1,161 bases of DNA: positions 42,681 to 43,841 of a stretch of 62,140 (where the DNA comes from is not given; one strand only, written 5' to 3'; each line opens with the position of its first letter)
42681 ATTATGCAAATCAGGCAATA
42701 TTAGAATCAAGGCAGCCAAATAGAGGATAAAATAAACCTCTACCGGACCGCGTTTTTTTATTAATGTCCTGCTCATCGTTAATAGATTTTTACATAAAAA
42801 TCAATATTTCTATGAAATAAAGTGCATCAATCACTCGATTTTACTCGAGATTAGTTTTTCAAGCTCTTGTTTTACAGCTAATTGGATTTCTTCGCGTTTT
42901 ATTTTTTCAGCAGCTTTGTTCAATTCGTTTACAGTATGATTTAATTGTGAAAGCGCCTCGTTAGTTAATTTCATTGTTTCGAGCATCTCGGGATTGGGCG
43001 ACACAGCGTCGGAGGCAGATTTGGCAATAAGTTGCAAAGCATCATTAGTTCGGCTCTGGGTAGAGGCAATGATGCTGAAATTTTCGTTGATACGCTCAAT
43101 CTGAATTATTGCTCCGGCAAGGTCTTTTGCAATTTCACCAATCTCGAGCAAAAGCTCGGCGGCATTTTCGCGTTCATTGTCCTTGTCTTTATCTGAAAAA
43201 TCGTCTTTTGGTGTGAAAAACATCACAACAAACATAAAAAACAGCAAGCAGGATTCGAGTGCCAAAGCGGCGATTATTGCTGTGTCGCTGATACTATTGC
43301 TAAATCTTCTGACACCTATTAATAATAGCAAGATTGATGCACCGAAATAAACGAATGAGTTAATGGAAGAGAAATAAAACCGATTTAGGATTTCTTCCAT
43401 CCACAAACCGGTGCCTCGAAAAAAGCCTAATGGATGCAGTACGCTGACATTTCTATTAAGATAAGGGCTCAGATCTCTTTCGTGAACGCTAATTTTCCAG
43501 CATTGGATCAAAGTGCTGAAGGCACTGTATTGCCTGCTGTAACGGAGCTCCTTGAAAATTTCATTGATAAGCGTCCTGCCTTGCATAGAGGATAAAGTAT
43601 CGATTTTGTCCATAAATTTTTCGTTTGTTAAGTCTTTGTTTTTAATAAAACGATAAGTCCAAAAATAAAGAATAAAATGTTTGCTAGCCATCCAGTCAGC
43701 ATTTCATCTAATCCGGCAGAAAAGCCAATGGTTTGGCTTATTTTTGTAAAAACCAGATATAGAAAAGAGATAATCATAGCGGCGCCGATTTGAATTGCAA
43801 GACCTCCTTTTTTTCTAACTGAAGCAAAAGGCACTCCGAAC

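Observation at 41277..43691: GldL/PorL-like and GldM/PorM-like gene pair without gldK/gldN, embedded among LPS genes: possible divergent two-component ion-driven motor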

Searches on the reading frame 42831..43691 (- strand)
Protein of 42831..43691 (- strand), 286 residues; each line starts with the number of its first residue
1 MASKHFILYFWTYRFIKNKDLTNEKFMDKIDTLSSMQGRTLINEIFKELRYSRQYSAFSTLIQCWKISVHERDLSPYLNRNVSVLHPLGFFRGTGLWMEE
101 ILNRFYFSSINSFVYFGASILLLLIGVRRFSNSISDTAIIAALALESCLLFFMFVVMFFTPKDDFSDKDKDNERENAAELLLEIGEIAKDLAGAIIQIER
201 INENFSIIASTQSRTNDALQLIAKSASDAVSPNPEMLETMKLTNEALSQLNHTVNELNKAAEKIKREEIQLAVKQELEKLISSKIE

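Call 3: search_protein_families(library=pfam, proteins=[window:42831-43691:-], max_evalue=1)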
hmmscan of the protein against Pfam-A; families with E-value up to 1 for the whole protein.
window:42831-43691:- (286 aa): 1 family
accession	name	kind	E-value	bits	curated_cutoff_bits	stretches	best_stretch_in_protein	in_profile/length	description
PF06419.17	COG6_N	-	0.078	13.6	27.4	1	227-267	22-62/114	Conserved oligomeric complex COG6, N-terminal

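Call 4: search_protein_families(library=ncbifam, proteins=[window:42831-43691:-], max_evalue=1)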
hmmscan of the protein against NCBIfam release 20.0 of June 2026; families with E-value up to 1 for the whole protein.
window:42831-43691:- (286 aa): 2 families
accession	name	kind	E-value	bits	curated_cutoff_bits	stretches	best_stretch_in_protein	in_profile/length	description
NF006489.0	PRK08913.1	equivalog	0.027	13.9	217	1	198-264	194-260/303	flagellin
TIGR04527.1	mycoplas_twoTM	subfamily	0.12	12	125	1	171-267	106-176/248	MG_279/MG_280 family protein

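Call 6: find_homologous_proteins(query=window:42831-43613:-)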
Query window:42831-43613:- (260 aa): 135 proteins with E <= 0.001 among 1884 candidates; the best 120 are listed.
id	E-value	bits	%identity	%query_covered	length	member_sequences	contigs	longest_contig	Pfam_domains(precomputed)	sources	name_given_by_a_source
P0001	4.8e-161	552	100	100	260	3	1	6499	-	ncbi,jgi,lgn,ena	-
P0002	1.3e-115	403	70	100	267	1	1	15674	-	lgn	-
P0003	4.5e-106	372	67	99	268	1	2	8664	-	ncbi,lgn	-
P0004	4.4e-84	300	53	100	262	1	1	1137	-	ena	-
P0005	6.4e-83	296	51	98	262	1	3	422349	-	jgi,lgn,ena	jgi:methyl-accepting chemotaxis protein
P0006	9.2e-83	295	53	100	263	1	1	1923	-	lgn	-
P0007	1.1e-82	295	51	100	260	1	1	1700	-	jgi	jgi:hypothetical protein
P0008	1.5e-82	295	49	99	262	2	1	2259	-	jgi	jgi:hypothetical protein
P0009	1.7e-82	295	49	100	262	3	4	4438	-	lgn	-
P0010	4.2e-82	293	51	100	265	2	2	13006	-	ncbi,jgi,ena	ncbi:MAG: hypothetical protein WCT77_01560 [Bacteroidota bacterium]|jgi:hypothetical protein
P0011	4.1e-81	290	48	100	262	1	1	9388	-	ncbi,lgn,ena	-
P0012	6.4e-81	289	50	100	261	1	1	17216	-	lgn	-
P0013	1.2e-80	289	48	100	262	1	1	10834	-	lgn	-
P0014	2.9e-80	287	50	100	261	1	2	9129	-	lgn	-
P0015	2.9e-80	287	50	100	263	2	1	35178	-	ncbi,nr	ncbi:MAG: hypothetical protein HZB41_11735 [Ignavibacteriae bacterium]|nr:hypothetical protein [Igna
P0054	2.4e-75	271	46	100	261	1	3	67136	PF28533.1,PF06419.18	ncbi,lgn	-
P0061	1.5e-74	269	48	100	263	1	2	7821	PF28533.1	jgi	jgi:hypothetical protein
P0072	7.2e-73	263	49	100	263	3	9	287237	PF14712.12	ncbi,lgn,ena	-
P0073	8.0e-73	263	46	100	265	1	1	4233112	-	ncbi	-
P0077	3.3e-72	261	49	100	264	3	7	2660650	-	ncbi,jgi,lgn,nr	ncbi:MAG: hypothetical protein CH6_1719 [Candidatus Kapaibacterium sp.]|jgi:methyl-accepting chemota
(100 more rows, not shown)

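Call 9: search_solved_structures(query=A1, max_evalue=10, show_alignments=3)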
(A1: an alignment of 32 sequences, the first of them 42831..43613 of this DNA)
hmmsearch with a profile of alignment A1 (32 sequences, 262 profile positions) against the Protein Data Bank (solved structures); distinct sequences matched with E-value up to 10: 71 (the best 60 are shown).
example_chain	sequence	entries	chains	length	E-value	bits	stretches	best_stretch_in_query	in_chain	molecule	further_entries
2ch7_A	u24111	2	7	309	4.3e-06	29.5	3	145-240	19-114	METHYL-ACCEPTING CHEMOTAXIS PROTEIN | Methyl-accepting chemotaxis protein 2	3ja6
2ch7_B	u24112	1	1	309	8.5e-06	28.5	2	145-240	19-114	METHYL-ACCEPTING CHEMOTAXIS PROTEIN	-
3ja6_H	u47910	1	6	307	1e-05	28.3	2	145-240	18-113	Methyl-accepting chemotaxis protein 2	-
8qae_A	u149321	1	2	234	1.3e-05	27.9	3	171-236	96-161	sc-apCC-6-SLLA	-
6nz3_A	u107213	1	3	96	0.00081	22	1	174-236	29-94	Design construct XAA_GGHN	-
9hs7_A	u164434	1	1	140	0.0016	21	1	166-236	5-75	Transmembrane protein gp41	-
2wpr_A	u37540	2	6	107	0.0026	20.4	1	146-240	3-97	TRIMERIC AUTOTRANSPORTER ADHESIN FRAGMENT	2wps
6o0i_A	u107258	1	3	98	0.0031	20.1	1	174-236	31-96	Design construct XAA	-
6nxm_A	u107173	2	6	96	0.0035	20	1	174-236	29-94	Design construct XAA_GVDQ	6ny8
8a3k_UNK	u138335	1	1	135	0.0046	19.6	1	168-255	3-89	sc-apCC-4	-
6o0c_A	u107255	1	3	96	0.0087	18.7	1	174-236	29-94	Design construct XAA_GVDQ mutant M4L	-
6nx2_A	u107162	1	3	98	0.0096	18.5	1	174-236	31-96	Design construct AAA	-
7sax_C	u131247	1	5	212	0.015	17.9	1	147-239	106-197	GldL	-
6nyk_A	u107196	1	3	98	0.017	17.7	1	174-236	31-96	Design construct XAX_GGDQ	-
6kos_A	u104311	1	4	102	0.018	17.6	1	154-240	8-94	SUWA (Super WA20)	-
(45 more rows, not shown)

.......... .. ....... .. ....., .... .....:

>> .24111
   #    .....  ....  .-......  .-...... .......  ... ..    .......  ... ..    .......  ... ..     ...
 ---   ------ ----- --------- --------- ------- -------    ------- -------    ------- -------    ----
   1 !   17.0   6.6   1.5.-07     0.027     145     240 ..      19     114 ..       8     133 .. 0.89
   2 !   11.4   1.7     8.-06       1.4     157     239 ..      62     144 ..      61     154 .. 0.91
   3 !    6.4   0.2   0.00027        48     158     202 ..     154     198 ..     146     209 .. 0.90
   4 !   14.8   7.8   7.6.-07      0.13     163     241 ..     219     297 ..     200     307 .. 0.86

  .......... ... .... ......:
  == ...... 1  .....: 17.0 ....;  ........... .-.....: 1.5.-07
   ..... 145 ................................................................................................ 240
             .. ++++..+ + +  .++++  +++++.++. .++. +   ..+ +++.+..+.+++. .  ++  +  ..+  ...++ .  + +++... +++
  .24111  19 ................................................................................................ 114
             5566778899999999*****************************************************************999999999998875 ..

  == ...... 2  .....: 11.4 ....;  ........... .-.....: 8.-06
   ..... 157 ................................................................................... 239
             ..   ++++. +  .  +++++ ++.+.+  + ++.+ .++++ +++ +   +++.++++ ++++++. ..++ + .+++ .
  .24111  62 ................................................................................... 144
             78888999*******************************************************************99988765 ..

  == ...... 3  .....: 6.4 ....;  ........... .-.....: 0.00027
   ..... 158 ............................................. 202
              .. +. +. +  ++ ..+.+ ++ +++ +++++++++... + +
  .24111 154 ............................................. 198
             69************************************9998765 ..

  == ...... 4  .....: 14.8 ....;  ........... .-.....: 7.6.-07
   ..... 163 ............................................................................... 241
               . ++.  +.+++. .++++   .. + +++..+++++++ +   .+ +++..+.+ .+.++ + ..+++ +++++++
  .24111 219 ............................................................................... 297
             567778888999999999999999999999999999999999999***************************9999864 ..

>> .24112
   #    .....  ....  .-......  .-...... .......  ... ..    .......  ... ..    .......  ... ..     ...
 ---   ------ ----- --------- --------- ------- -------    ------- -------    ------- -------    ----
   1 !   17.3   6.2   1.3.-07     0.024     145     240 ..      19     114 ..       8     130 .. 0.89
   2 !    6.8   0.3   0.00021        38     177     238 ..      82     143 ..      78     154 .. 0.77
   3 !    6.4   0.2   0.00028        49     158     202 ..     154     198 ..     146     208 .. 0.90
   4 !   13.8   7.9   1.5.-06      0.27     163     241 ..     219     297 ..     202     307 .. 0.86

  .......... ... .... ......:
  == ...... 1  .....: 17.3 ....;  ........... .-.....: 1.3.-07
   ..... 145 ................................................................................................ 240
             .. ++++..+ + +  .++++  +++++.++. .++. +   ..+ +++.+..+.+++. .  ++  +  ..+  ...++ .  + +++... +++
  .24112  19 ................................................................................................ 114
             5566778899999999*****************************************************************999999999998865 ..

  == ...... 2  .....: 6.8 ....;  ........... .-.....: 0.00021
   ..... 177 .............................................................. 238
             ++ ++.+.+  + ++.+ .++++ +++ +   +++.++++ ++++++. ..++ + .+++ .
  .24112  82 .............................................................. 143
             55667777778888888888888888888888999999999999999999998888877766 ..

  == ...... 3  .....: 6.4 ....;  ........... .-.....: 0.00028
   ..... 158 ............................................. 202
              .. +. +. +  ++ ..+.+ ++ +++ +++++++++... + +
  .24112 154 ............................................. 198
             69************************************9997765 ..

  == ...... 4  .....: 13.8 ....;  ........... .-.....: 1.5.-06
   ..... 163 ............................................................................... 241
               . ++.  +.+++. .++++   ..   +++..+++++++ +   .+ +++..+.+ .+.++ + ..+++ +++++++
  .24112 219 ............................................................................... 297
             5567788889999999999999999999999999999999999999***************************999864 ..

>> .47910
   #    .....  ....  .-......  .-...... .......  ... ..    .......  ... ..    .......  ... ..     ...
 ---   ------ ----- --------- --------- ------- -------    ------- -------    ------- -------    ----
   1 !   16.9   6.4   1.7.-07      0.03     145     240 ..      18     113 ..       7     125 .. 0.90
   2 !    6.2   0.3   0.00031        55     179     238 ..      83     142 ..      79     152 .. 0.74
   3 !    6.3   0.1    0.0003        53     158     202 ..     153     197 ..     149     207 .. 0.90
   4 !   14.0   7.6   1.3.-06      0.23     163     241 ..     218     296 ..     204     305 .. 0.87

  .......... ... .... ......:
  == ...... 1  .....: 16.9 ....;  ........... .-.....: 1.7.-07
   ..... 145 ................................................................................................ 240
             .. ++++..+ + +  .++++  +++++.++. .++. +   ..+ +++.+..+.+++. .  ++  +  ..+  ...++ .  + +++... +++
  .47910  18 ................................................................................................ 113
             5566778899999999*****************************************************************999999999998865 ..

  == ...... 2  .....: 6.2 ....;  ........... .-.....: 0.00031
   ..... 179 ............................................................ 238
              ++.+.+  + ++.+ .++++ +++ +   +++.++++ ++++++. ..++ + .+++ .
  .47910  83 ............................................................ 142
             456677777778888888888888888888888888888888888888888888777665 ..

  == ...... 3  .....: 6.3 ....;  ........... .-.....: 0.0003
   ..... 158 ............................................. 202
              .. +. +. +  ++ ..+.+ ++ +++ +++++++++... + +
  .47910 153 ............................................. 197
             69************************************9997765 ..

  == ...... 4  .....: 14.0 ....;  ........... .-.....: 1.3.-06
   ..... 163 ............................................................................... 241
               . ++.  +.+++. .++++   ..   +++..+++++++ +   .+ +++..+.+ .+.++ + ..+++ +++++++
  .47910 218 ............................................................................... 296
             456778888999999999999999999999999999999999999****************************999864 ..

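Call 15: find_encoding_contigs(protein=P0073, flank=8000, max_places=2)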
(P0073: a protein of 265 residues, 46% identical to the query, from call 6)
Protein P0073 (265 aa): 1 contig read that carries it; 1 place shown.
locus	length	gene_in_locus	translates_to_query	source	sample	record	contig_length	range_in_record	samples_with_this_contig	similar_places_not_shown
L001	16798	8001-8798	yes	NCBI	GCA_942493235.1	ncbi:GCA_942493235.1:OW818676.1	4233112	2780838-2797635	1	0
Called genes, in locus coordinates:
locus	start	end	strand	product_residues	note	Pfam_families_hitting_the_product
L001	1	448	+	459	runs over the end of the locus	PF00072:Response_reg, PF00158:Sigma54_activat, PF14532:Sigma54_activ_2, PF07724:AAA_2 (weak), PF25601:AAA_lid_14, PF02954:HTH_8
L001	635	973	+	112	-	-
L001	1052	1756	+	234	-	PF02085:Cytochrom_CIII (faint), PF14522:Cytochrome_C7 (faint), PF14537:Cytochrom_c3_2 (faint)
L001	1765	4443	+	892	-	PF12838:Fer4_7 (weak), PF13187:Fer4_9 (faint), PF13247:Fer4_11 (weak)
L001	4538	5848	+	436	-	PF03916:NrfD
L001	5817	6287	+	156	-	PF11821:ActD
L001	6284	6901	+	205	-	PF00034:Cytochrom_C (weak), PF13442:Cytochrome_CBB3 (weak)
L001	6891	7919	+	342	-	-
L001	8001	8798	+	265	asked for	-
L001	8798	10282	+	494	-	-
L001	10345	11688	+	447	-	PF02321:OEP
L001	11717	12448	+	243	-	PF06271:RDD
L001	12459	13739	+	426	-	PF25917:BSH_RND, PF25885:HH_EMRA (weak), PF25876:HH_MFP_RND (weak), PF25893:HH_CzcB (weak), PF25954:Beta-barrel_RND_2 (weak), PF25990:Beta-barrel_YknX, PF26002:Beta-barrel_AprE (weak), PF25989:YknX_C, +2 more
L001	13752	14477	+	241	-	PF02463:SMC_N (faint), PF00005:ABC_tran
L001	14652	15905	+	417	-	PF12704:MacB_PCD, PF02687:FtsX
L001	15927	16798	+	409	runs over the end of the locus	PF12704:MacB_PCD, PF02687:FtsX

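Call 16: find_encoding_contigs(protein=P0077, flank=8000, max_places=2)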
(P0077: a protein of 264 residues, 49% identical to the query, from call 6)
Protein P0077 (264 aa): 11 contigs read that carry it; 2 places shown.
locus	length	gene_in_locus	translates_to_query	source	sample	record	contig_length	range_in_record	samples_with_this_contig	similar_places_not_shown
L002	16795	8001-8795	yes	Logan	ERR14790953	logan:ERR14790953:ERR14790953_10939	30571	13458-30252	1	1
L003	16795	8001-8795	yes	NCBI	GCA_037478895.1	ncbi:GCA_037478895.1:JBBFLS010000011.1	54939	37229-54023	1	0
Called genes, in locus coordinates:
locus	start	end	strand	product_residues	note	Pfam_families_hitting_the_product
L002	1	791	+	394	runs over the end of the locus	-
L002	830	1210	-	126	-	-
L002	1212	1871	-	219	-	-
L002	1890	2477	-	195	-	-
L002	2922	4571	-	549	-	PF17164:DUF5122 (faint), PF18962:Por_Secre_tail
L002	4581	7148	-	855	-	PF11897:DUF3417, PF00343:Phosphorylase, PF28476:GlgP_C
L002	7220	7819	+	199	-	PF01300:Sua5_yciO_yrdC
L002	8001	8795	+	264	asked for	-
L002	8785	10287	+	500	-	-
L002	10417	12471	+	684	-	PF02518:HATPase_c, PF00204:DNA_gyraseB, PF01751:Toprim, PF00986:DNA_gyraseB_C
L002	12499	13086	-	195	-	PF03548:LolA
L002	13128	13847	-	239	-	PF00106:adh_short, PF08659:KR, PF13561:adh_short_C2, PF08643:DUF1776 (weak)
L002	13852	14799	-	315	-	PF00535:Glycos_transf_2, PF13428:TPR_14 (faint), PF14559:TPR_19 (weak)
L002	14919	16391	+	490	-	PF03237:Terminase_6N, PF17289:Terminase_6C (weak)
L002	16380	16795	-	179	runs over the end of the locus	PF00877:NLPC_P60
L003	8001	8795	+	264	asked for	-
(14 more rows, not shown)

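Call 20: predict_structure(alignment_id=A1)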
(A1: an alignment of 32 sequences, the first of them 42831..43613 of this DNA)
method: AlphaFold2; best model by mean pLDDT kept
length: 260 residues; sequences in the alignment: 32
mean_pLDDT: 82.7   pTM: 0.45
mean pLDDT of the five models: 82.7, 79.4, 79.4, 77.9, 74.1
residues with pLDDT >= 90: 39; 70-90: 199; 50-70: 17; < 50: 5
segments of 3 or more residues with pLDDT < 50: 140-142
pLDDT, mean of each block of 10 residues (from residue 1): 78 85 85 88 85 82 85 85 88 88 84 89 88 62 58 82 90 92 94 89 72 84 89 83 77 69
secondary structure, 60 per line:
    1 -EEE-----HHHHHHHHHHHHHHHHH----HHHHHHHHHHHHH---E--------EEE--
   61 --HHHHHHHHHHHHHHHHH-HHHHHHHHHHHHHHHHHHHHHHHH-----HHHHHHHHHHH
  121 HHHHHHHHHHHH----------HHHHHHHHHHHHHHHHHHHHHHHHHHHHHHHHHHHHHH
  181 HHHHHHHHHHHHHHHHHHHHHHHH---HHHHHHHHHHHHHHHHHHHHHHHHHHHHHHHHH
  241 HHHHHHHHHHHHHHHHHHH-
elements in order: E2-4 H10-26 H31-43 E56-58 H63-79 H81-104 H110-132 H143-204 H208-259

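Call 37: find_related_loci(query=A1, collection=genome_contigs, flank=10000)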
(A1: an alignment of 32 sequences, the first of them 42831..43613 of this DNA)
Query A1 (260 aa) in genome_contigs; peptide patterns used: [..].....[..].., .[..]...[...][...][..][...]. (x = any residue, [..] = any of these).
250 stretches matched a pattern; 157 encode a relative of the query (tblastn E <= 1e-3); the best 80 are kept; 80 distinct loci.
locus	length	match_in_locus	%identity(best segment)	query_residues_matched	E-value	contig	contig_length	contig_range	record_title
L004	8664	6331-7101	67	3-259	3e-116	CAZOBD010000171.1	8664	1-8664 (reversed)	MAG TPA_asm: uncultured Hyphomicrobiales bacterium isolate SRP141376_co4_174 genome assembly, contig: NODE_13276_length_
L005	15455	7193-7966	52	1-258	2e-89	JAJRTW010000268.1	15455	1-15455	MAG: Bacteroidetes bacterium isolate Dive96_bin10.128 k141_5104086, whole genome shotgun sequence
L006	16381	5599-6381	50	1-259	2e-88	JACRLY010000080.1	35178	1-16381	MAG: Ignavibacteriae bacterium isolate NC_groundwater_1893_Pr3_B-0.1um_34_8 SR2-18-B1_coassembly_295258, whole genome sh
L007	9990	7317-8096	48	1-259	5e-88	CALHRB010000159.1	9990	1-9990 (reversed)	MAG: Candidatus Kapabacteria bacterium isolate N1_Bin_Bin_40_sub genome assembly, contig: c_000003969003, whole genome s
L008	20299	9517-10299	50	1-259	6e-88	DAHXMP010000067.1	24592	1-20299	MAG TPA_asm: Bacteroidetes bacterium isolate clean1621 k141_1823151, whole genome shotgun sequence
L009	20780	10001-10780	48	1-259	6e-88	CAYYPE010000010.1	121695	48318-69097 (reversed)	MAG TPA_asm: uncultured Hyphomicrobiales bacterium isolate binchicken_co58_170 genome assembly, contig: NODE_119_length_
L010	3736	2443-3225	50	1-260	2e-87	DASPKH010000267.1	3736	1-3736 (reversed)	MAG TPA_asm: Patescibacteria group bacterium isolate SMAG_U12031 k141_427631, whole genome shotgun sequence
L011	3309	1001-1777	49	1-259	7e-88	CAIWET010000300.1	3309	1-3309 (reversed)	MAG: uncultured Ignavibacteria bacterium isolate Loclat_bin-16206 genome assembly, contig: bin-16206:300/654, whole geno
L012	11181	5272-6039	52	1-255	3e-86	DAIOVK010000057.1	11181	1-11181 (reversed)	MAG TPA_asm: Candidatus Kapaibacterium sp. isolate CTOTU18620 NODE_6213_length_11181_cov_6.731620, whole genome shotgun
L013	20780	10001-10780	48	1-259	3e-86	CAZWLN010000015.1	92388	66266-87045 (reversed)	MAG TPA_asm: uncultured Hyphomicrobiales bacterium isolate binchicken_co20_189 genome assembly, contig: NODE_641_length_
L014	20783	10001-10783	49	1-259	9e-86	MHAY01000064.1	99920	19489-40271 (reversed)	MAG: Ignavibacteria bacterium RIFOXYC2_FULL_35_21 rifoxyc2_full_scaffold_448, whole genome shotgun sequence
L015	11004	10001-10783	48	1-259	8e-86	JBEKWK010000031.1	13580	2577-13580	MAG: FCB group bacterium isolate SPRUCE 626 SPRUCE_626_31, whole genome shotgun sequence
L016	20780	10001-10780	48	1-259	1e-85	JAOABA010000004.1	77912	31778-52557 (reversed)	MAG: Candidatus Kapaibacterium sp. isolate SKW166 k141_269355, whole genome shotgun sequence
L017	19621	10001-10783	48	1-259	2e-85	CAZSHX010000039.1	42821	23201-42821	MAG TPA_asm: uncultured Hyphomicrobiales bacterium isolate SRP284006_co1_568 genome assembly, contig: NODE_1208_length_4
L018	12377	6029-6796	50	1-255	5e-85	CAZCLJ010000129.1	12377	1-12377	MAG TPA_asm: uncultured Hyphomicrobiales bacterium isolate SRP192927_co3_222 genome assembly, contig: NODE_12444_length_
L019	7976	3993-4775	49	1-259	1e-84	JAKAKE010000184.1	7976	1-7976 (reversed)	MAG: Bacteroidetes bacterium isolate WY4.bin46 NODE_11889_length_7976_cov_2.124220, whole genome shotgun sequence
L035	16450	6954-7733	46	1-259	6e-81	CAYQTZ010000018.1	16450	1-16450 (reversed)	MAG TPA_asm: uncultured Hyphomicrobiales bacterium isolate SRP319275_co2_101 genome assembly, contig: NODE_2966_length_1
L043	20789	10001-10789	47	1-259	4e-80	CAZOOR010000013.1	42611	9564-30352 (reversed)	MAG TPA_asm: uncultured Hyphomicrobiales bacterium isolate binchicken_co67_141 genome assembly, contig: NODE_779_length_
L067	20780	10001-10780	45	1-259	9e-75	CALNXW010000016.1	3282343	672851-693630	MAG: uncultured bacterium isolate LOGT_bin.0142 genome assembly, contig: contig_9981, whole genome shotgun sequence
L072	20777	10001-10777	45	1-259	2e-74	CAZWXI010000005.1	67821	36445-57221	MAG TPA_asm: uncultured Hyphomicrobiales bacterium isolate SRP093185_co1_13 genome assembly, contig: NODE_145_length_678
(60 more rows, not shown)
